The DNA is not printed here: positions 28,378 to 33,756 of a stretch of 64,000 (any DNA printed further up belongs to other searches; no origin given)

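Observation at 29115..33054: The flagellin outer region is built from about 11 divergent tandem modules sharing a P-x-G-x-Y-T ... L ... L-N signature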

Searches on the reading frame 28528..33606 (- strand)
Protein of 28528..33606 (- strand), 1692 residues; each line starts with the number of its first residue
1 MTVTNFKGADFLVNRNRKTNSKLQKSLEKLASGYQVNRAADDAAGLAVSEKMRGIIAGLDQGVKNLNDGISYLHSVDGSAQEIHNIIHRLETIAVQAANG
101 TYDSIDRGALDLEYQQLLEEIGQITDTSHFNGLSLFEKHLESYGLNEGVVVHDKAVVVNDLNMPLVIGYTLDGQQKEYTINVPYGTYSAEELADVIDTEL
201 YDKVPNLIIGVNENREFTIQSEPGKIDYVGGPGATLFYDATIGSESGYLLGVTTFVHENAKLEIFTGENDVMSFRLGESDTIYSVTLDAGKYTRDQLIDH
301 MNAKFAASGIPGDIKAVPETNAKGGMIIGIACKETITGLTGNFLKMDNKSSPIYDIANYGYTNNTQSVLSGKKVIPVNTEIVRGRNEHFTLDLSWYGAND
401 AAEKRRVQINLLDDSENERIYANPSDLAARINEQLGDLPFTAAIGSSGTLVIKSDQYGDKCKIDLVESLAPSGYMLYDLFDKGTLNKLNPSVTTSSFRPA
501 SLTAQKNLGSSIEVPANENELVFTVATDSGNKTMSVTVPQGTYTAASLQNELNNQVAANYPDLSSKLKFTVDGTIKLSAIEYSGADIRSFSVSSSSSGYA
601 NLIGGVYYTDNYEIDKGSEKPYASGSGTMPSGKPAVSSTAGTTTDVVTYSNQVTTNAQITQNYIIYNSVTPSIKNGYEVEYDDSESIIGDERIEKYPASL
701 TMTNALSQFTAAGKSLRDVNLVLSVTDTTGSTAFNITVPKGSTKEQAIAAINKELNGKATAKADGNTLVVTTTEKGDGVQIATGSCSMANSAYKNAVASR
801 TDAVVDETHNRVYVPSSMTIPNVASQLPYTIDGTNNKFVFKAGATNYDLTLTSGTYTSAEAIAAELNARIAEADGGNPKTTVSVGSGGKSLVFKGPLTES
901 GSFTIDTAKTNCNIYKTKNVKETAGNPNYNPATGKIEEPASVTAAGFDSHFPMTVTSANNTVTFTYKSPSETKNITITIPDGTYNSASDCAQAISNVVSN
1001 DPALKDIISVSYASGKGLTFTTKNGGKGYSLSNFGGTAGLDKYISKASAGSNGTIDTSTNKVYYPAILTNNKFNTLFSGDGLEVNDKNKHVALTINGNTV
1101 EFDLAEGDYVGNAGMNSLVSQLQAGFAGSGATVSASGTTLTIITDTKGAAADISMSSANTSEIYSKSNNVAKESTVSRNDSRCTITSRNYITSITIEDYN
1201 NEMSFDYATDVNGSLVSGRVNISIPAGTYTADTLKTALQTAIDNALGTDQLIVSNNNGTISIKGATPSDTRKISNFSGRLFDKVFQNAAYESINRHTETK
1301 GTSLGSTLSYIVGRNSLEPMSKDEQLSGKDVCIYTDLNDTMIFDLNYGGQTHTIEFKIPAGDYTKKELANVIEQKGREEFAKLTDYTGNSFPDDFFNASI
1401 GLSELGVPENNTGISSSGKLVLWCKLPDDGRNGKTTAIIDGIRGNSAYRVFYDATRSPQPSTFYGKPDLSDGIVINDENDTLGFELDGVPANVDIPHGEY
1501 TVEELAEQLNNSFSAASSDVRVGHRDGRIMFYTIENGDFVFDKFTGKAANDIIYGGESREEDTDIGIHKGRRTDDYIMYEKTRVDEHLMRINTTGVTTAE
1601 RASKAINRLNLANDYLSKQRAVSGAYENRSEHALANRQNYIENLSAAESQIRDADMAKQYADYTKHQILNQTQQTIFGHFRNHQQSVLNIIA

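Call 3: search_protein_families(library=pfam, proteins=[window:28528-33606:-], max_evalue=1)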
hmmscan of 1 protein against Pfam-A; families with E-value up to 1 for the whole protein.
window:28528-33606:- (1692 aa): 6 families
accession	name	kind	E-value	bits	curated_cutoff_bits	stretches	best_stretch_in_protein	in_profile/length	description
PF00669.25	Flagellin_N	-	8.2e-31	107.4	26.6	1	14-138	12-136/139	Bacterial flagellin N-terminal helical region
PF00700.27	Flagellin_C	-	2.3e-13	50.7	23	1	1612-1690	7-85/86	Bacterial flagellin C-terminal helical region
PF22058.2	X25_BaPul_like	-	0.079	13.5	27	0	1348-1366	31-49/87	Pullulanase X25 domain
PF06183.18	DinI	-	0.12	13.2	24.2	0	545-568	5-28/63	DinI-like family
PF14526.11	Cass2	-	0.13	12.9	27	0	1197-1247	59-111/150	Integron-associated effector binding protein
PF20596.3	pAdhesive_11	-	0.21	12.2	24.3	0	506-570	4-70/112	Putative adhesive domain (group 11)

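Call 4: search_protein_families(library=ncbifam, proteins=[window:28528-33606:-], max_evalue=1)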
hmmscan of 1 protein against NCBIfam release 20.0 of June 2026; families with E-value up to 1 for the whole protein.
window:28528-33606:- (1692 aa): 23 families
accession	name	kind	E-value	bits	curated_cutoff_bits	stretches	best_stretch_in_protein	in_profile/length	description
NF009446.0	PRK12804.1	subfamily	2.4e-48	165.1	352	2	13-141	13-142/301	flagellin Hag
NF009448.0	PRK12806.1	equivalog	2.7e-44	151.8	531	2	15-140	16-142/475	flagellin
NF006469.0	PRK08869.1-4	equivalog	5.2e-41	141.2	627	2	17-141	19-143/377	flagellin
NF006466.0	PRK08869.1-1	subfamily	3.9e-40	138.5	426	2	18-140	20-142/377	flagellin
NF038071.1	lat_flg_LafA_2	exception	9.1e-38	130.2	365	2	14-139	16-141/284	lateral flagellin LafA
NF006468.0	PRK08869.1-3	subfamily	1.3e-37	129.8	436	2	18-139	20-141/378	polar flagellin E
NF009444.0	PRK12802.1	equivalog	1.7e-37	129.5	332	2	18-138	20-140/282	flagellin domain-containing protein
NF006467.0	PRK08869.1-2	subfamily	3.2e-37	128.6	443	2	14-139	15-141/400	flagellin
NF009449.0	PRK12807.1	subfamily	2e-35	122.8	347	2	17-137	17-137/287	flagellin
NF009445.0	PRK12803.1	equivalog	6.4e-35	121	450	2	14-193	13-186/335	flagellin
NF005294.0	PRK06819.1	subfamily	3.7e-34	118.8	387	2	16-138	18-140/376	FliC/FljB family flagellin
NF009450.0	PRK12808.1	equivalog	1.5e-29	103.9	476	2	17-137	17-137/476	flagellin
NF006470.0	PRK08869.1-5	equivalog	2e-29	103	423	2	20-139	21-140/388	flagellin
NF005953.0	PRK08026.1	subfamily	1e-28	101.3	619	2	17-136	19-138/548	FliC/FljB family flagellin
NF010115.0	PRK13588.1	subfamily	3e-25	89.2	503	2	18-136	20-138/514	flagellin B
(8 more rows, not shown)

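Call 8: find_homologous_proteins(query=window:28780-33189:-, max_evalue=0.001)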
Query window:28780-33189:- (1470 aa): 50 proteins with E <= 0.001 among 8000 candidates.
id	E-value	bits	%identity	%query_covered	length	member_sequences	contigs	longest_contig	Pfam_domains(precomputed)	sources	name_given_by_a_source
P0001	0.0e+0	2941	90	100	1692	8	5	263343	PF00700.28,PF00669.26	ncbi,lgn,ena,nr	ncbi:MAG: hypothetical protein IJC04_11950 [Oscillospiraceae bacterium]|nr:hypothetical protein [Osc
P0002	0.0e+0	2797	85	100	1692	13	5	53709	PF00700.28,PF00669.26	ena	-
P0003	0.0e+0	2571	79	100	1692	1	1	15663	PF00700.28,PF00669.26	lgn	-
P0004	0.0e+0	2222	68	100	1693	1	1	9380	PF00700.28,PF00669.26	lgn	-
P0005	0.0e+0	2135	65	100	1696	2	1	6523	PF00700.28,PF00669.26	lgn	-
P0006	0.0e+0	2127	65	100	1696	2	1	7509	PF00700.28,PF00669.26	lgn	-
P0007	0.0e+0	2127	65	100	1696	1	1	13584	PF00700.28,PF00669.26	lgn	-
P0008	0.0e+0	2123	65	100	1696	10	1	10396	PF00700.28,PF00669.26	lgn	-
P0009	0.0e+0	2122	65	100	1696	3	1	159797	PF00700.28,PF00669.26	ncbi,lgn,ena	-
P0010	0.0e+0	2120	64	100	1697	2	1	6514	PF00700.28,PF00669.26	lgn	-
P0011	0.0e+0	2099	63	100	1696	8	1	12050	PF00700.28,PF00669.26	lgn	-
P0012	0.0e+0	2081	65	100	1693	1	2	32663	PF00700.28,PF00669.26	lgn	-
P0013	0.0e+0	2069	63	100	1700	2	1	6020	PF00700.28,PF00669.26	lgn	-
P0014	0.0e+0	2044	63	100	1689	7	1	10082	PF00700.28,PF00669.26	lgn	-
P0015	0.0e+0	2029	62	100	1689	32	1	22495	PF00700.28,PF00669.26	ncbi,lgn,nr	ncbi:MAG: hypothetical protein MSH60_02085 [Ruminococcus sp.]|nr:hypothetical protein [Ruminococcus 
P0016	0.0e+0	2024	62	100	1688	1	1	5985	PF00700.28,PF00669.26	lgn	-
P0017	0.0e+0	2019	62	100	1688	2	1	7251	PF00700.28,PF00669.26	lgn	-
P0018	0.0e+0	2001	61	100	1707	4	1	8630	PF00700.28,PF00669.26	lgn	-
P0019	0.0e+0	1950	61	100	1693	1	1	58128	PF00700.28,PF00669.26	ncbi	-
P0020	0.0e+0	1854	58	100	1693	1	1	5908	PF00700.28,PF00669.26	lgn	-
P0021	0.0e+0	1686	55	100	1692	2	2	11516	PF07196.19,PF00700.28,PF00669.26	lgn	-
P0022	0.0e+0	1530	52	100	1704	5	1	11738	PF00700.28,PF00669.26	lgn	-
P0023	0.0e+0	1473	50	100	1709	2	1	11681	PF00700.28,PF00669.26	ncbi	-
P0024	0.0e+0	1456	49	100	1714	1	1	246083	PF00700.28,PF00669.26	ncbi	-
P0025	0.0e+0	1430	48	100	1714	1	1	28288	PF00700.28,PF00669.26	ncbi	-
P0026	0.0e+0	1415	47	100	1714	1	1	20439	PF00700.28,PF00669.26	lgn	-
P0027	0.0e+0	1406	47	100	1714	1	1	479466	PF00700.28,PF00669.26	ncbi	-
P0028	0.0e+0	1385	47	100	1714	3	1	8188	PF00700.28,PF00669.26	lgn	-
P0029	0.0e+0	1381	47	100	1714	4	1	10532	PF00700.28,PF00669.26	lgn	-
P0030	0.0e+0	1374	47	100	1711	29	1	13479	PF00700.28,PF00669.26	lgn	-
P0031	0.0e+0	1371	47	100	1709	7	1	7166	PF00700.28,PF00669.26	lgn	-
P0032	0.0e+0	1365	47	100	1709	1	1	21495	PF00700.28,PF00669.26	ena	-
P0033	0.0e+0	1365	47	100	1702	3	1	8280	PF00700.28,PF00669.26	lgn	-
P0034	0.0e+0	1349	47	100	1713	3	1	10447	PF00700.28,PF00669.26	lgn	-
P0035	0.0e+0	1321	45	100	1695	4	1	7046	PF01686.24,PF07196.19,PF00700.28,PF00669.26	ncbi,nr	ncbi:MAG: hypothetical protein J6A16_05105 [Oscillospiraceae bacterium]|nr:hypothetical protein [Osc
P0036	0.0e+0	1319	46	100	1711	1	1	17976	PF00700.28,PF00669.26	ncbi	ncbi:MAG: flagellin [Oscillospiraceae bacterium]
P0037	0.0e+0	1309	45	100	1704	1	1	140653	PF00700.28,PF00669.26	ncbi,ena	-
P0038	0.0e+0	1300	46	100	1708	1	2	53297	PF00700.28,PF00669.26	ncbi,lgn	-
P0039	0.0e+0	1288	46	100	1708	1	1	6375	PF00700.28,PF00669.26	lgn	-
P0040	0.0e+0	1283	45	99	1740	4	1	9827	PF00700.28,PF00669.26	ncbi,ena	-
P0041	0.0e+0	1263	45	100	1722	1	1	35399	PF00700.28,PF00669.26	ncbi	-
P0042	0.0e+0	1257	45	100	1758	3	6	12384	PF00700.28,PF00669.26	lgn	-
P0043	0.0e+0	1234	43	100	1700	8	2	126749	PF00700.28,PF00669.26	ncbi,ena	-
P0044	0.0e+0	1225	44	100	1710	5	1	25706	PF00700.28,PF00669.26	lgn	-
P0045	0.0e+0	1200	43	100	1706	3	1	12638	PF00700.28,PF00669.26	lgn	-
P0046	0.0e+0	1081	32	84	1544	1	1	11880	PF00700.28,PF00669.26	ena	-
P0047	1.6e-208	714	33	100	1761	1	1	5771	PF00700.28,PF00669.26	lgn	-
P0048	9.6e-69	251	27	36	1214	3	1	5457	PF00700.28,PF00669.26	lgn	-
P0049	1.9e-54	203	27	32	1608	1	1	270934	PF00700.28,PF00669.26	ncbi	-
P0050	1.8e-47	180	23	53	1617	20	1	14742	PF00700.28,PF00669.26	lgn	-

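Call 18: search_protein_families(library=pfam, proteins=[P0021, P0035], max_evalue=10)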
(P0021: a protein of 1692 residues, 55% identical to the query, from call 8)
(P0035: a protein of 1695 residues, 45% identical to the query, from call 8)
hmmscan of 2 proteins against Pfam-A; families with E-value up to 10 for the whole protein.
P0021 (1692 aa): 4 families
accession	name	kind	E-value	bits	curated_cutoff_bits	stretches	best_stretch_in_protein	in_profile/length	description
PF00669.25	Flagellin_N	-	1.2e-29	103.6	26.6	1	5-138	4-135/139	Bacterial flagellin N-terminal helical region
PF00700.27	Flagellin_C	-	1.9e-08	35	23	1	1609-1689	4-84/86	Bacterial flagellin C-terminal helical region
PF07196.18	Flagellin_IN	-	3.1e-07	30.9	22.7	1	727-775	4-54/55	Flagellin hook IN motif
PF07676.18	PD40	-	0.067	13.6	20.9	0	762-779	15-33/38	WD40-like Beta Propeller Repeat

P0035 (1695 aa): 6 families
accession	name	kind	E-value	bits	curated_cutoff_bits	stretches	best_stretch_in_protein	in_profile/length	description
PF00669.25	Flagellin_N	-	1.7e-33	116.1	26.6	1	12-138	10-136/139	Bacterial flagellin N-terminal helical region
PF00700.27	Flagellin_C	-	7e-13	49.2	23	1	1612-1694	4-86/86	Bacterial flagellin C-terminal helical region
PF07196.18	Flagellin_IN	-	5e-06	27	22.7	3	1101-1153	1-54/55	Flagellin hook IN motif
PF01686.22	Adeno_Penton_B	-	0.00035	19.6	25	1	1494-1516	129-151/461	Adenovirus penton base protein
PF03958.22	Secretin_N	-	0.0026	18.4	28.2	1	860-900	8-51/69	Bacterial type II/III secretion system short domain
PF02618.21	YceG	-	0.057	13.3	32.4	1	736-763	67-94/275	YceG-like family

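Call 56: find_encoding_contigs(protein=P0027, flank=10000, max_places=2)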
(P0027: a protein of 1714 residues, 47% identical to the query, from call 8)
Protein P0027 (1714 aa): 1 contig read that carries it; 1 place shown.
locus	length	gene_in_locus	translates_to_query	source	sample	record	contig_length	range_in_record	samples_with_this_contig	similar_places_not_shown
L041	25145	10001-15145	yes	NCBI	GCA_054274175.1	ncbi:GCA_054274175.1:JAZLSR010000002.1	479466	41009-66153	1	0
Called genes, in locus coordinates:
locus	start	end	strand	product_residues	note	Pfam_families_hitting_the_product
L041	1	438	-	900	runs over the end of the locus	PF13407:Peripla_BP_4, PF13377:Peripla_BP_3, PF00563:EAL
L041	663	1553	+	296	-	PF02481:DNA_processg_A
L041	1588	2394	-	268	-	PF02311:AraC_binding, PF00165:HTH_AraC (weak), PF12833:HTH_18, PF00165:HTH_AraC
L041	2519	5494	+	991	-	PF02837:Glyco_hydro_2_N, PF22666:Glyco_hydro_2_N2 (faint), PF02836:Glyco_hydro_2_C, PF16353:LacZ_4, PF02929:Bgal_small_N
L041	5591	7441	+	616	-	-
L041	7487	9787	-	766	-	PF15902:Sortilin-Vps10 (faint)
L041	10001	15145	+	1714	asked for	PF00669:Flagellin_N, PF00700:Flagellin_C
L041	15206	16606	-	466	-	PF01235:Na_Ala_symp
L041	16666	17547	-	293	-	PF02311:AraC_binding, PF07883:Cupin_2, PF00165:HTH_AraC (weak), PF12833:HTH_18, PF00165:HTH_AraC (weak)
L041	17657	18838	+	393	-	PF00465:Fe-ADH, PF13685:Fe-ADH_2 (weak), PF25137:ADH_Fe_C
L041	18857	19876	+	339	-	PF01370:Epimerase, PF13460:NAD_binding_10 (faint), PF16363:GDP_Man_Dehyd (faint)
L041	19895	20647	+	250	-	PF00106:adh_short, PF08659:KR, PF13561:adh_short_C2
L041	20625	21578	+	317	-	PF22612:GH113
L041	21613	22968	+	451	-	PF03023:MurJ, PF01554:MatE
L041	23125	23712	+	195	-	-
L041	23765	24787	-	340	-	PF00150:Cellulase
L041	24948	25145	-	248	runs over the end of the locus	PF00165:HTH_AraC, PF12833:HTH_18, PF00165:HTH_AraC (weak)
